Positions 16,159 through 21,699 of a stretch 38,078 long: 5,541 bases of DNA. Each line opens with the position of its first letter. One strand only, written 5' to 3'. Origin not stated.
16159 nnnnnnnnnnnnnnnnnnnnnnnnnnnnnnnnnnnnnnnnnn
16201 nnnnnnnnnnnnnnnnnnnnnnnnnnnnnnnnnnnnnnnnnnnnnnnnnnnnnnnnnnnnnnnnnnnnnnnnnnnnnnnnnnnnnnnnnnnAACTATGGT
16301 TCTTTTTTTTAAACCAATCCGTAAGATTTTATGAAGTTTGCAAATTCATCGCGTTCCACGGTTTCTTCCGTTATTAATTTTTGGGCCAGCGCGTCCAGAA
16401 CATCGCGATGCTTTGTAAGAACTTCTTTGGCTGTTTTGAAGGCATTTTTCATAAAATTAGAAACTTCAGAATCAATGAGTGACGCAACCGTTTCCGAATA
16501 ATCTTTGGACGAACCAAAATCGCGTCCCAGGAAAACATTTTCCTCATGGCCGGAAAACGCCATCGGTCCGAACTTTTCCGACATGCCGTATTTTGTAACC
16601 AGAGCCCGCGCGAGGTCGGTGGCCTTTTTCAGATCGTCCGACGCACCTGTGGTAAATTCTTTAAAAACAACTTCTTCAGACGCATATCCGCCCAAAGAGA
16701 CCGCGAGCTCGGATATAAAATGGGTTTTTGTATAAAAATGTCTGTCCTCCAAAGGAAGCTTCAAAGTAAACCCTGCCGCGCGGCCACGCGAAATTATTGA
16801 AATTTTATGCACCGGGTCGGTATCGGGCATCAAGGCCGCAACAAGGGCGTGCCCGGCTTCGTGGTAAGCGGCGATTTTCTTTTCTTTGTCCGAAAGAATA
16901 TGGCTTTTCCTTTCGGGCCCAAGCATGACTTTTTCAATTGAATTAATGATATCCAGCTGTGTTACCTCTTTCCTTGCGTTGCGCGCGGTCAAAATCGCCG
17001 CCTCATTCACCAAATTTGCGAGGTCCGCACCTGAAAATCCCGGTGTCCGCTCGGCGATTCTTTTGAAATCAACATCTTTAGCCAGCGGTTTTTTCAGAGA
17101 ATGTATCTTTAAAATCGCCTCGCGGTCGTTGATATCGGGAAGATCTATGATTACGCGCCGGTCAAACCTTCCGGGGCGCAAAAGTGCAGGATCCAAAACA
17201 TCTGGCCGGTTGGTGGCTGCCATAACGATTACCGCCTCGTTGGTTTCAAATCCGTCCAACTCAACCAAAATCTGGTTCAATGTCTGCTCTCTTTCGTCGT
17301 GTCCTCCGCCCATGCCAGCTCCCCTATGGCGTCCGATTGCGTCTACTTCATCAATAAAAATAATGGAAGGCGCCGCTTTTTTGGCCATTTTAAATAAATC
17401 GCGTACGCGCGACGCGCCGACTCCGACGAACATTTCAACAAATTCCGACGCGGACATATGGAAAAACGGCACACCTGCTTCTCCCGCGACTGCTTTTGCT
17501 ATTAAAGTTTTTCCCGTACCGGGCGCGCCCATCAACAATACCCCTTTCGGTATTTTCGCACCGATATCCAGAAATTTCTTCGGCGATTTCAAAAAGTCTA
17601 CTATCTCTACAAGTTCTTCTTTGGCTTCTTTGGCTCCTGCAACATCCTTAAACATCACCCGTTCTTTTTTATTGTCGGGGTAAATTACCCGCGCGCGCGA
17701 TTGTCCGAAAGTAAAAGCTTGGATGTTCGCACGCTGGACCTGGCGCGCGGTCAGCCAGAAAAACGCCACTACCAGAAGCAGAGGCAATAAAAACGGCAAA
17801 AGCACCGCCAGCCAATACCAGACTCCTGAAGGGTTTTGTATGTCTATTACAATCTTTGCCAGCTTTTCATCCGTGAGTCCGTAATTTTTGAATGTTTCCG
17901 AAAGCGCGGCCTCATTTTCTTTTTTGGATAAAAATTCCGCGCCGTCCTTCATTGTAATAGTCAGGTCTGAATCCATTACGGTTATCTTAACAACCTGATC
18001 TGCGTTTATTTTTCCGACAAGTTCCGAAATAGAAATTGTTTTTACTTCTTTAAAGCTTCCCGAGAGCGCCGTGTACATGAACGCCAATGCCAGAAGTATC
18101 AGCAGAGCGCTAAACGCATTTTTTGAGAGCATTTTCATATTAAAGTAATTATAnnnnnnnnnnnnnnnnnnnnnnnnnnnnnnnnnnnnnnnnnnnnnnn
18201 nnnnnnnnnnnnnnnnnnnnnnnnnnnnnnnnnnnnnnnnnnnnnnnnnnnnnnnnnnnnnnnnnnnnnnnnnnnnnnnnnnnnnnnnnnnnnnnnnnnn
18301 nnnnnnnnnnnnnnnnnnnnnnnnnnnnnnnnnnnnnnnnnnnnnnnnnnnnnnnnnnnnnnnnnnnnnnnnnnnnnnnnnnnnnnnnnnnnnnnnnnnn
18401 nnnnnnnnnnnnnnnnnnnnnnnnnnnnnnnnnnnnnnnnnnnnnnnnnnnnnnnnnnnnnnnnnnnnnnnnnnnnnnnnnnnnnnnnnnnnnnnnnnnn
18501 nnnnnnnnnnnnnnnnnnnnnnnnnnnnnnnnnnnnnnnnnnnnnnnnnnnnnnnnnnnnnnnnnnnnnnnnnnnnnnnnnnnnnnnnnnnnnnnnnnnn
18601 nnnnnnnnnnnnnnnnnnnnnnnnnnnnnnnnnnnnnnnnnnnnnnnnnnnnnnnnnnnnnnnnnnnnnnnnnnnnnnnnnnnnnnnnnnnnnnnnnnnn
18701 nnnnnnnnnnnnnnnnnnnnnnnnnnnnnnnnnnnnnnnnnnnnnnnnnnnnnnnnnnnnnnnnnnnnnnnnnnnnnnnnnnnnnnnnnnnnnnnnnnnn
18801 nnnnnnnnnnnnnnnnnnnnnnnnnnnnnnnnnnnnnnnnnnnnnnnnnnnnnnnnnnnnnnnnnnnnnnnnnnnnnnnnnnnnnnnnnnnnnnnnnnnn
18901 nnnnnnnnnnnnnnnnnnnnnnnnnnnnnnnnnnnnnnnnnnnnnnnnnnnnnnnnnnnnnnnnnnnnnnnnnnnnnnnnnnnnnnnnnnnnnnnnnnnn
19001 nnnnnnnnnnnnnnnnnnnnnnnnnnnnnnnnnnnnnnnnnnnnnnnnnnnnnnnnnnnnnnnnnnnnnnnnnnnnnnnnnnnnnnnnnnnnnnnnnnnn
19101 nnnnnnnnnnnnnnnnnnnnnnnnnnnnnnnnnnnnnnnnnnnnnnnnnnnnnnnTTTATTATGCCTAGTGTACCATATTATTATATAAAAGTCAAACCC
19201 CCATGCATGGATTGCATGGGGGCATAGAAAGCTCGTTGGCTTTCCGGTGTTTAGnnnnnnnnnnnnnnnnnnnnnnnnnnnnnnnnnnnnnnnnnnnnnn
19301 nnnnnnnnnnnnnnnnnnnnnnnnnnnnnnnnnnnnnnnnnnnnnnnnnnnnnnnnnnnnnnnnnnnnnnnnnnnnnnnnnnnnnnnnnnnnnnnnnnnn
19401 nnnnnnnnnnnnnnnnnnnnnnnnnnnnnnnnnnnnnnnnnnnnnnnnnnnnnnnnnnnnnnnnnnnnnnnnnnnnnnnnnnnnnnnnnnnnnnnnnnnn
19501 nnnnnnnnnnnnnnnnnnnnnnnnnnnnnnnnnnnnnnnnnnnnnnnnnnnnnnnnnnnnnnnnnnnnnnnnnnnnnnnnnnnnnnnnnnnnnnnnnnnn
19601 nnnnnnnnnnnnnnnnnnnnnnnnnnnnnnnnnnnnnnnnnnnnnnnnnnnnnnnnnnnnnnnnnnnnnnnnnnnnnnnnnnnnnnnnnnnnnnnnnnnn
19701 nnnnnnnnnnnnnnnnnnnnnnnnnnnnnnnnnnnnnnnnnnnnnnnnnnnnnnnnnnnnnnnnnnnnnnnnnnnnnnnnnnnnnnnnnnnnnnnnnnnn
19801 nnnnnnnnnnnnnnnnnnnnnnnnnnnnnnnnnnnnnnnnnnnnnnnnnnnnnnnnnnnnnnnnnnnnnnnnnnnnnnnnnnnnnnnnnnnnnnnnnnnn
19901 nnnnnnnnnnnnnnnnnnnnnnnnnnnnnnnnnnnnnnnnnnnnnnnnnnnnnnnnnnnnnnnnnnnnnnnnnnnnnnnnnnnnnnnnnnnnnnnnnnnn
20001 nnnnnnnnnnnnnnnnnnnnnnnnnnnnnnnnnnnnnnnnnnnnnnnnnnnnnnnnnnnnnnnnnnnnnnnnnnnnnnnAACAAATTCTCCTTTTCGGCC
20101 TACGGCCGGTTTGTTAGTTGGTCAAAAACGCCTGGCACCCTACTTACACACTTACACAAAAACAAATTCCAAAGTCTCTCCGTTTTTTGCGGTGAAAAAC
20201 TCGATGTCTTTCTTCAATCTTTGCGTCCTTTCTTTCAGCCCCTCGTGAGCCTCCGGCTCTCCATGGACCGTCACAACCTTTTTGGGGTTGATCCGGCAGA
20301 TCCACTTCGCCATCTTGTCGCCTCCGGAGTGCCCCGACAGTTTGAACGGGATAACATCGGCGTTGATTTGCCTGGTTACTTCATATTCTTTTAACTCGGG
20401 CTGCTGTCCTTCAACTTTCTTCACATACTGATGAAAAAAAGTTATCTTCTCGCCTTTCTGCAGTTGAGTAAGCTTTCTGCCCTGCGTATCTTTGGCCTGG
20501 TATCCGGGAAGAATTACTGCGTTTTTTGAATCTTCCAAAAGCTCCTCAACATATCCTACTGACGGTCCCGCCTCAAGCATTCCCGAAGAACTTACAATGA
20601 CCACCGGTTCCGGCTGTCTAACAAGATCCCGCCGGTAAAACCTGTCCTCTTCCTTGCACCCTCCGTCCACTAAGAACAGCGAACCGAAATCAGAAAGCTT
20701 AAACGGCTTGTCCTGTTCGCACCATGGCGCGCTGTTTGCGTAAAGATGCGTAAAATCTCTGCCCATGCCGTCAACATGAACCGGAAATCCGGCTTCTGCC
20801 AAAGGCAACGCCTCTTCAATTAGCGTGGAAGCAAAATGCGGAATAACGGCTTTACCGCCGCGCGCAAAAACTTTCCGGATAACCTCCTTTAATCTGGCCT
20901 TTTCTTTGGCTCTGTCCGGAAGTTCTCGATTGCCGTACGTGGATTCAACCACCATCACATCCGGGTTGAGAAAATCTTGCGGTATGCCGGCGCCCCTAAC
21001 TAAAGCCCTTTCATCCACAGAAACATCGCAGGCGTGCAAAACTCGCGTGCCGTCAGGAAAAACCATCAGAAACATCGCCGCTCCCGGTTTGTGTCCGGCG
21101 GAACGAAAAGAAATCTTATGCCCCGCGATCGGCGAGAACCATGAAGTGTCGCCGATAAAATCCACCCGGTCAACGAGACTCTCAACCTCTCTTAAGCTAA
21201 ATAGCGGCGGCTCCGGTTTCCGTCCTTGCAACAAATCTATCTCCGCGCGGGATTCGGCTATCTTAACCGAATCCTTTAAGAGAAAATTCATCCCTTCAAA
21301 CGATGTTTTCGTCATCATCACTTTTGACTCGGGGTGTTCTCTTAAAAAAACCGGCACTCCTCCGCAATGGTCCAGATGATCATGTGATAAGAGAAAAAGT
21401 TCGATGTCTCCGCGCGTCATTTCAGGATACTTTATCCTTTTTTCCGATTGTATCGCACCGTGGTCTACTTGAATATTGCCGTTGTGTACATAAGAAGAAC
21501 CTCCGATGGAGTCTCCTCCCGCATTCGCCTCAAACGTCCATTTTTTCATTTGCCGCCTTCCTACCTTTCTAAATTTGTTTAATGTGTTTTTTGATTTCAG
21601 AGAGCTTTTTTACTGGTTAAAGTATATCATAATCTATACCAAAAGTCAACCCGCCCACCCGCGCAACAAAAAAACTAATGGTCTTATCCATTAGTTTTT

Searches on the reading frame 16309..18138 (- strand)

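Call 73: search_protein_families(library=pfam, proteins=[window:16309-18138:-], max_evalue=0.00001)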
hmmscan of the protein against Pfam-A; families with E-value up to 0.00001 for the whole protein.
window:16309-18138:- (609 aa): 3 families
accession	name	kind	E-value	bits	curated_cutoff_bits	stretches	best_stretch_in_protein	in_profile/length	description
PF01434.24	Peptidase_M41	-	8.4e-69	231.7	29.9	1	414-600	2-189/191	Peptidase family M41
PF00004.35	AAA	-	5.6e-45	153.4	21.2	1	200-332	1-130/131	ATPase family associated with various cellular activities (AAA)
PF17862.7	AAA_lid_3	-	1.8e-15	56.6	27.2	1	355-397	1-43/45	AAA+ lid domain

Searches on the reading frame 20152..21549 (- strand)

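Call 73: search_protein_families(library=pfam, proteins=[window:20152-21549:-], max_evalue=0.00001)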
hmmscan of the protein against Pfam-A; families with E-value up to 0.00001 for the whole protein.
window:20152-21549:- (465 aa): 3 families
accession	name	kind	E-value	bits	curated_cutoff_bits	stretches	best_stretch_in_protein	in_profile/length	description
PF10996.14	Beta-Casp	-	4.2e-18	66.4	27.7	1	254-360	19-120/120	Beta-Casp domain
PF07521.17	RMMBL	-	8.4e-11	42.2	21.6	1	394-448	3-59/63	Zn-dependent metallo-hydrolase RNA specificity domain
PF00753.33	Lactamase_B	-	1.8e-06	28.5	22.7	1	42-135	37-118/196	Metallo-beta-lactamase superfamily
